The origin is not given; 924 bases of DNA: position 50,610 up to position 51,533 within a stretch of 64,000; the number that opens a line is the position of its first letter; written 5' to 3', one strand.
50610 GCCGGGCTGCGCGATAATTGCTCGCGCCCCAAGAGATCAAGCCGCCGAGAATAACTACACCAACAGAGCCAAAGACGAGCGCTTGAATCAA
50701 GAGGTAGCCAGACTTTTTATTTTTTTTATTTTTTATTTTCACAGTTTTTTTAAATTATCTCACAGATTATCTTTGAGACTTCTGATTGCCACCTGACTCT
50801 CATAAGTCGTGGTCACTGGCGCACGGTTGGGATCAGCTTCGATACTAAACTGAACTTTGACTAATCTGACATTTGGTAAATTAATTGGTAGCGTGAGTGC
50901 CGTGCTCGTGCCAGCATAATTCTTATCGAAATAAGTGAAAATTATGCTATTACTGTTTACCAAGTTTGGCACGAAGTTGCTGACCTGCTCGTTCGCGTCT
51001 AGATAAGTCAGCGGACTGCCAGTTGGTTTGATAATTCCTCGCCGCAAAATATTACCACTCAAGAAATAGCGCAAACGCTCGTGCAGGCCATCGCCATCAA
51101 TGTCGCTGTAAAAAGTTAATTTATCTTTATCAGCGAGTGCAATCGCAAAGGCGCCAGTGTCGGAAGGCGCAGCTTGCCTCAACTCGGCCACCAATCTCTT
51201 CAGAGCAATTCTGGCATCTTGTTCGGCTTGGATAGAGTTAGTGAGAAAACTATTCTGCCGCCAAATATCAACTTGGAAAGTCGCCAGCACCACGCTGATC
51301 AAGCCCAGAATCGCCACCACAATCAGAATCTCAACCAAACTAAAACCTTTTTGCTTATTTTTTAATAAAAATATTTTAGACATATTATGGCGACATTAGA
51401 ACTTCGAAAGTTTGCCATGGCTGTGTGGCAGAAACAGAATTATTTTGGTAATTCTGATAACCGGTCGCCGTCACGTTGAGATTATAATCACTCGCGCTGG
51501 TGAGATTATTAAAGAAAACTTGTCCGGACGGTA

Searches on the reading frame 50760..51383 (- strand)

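Call 67: search_protein_families(library=pfam, proteins=[window:50760-51383:-], max_evalue=0.001)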
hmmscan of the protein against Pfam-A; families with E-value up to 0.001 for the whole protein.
window:50760-51383:- (207 aa): 1 family
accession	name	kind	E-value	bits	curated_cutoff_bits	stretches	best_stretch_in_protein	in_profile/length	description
PF07963.17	N_methyl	-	2.1e-08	33.8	21.2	1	8-33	1-26/27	Prokaryotic N-terminal methylation motif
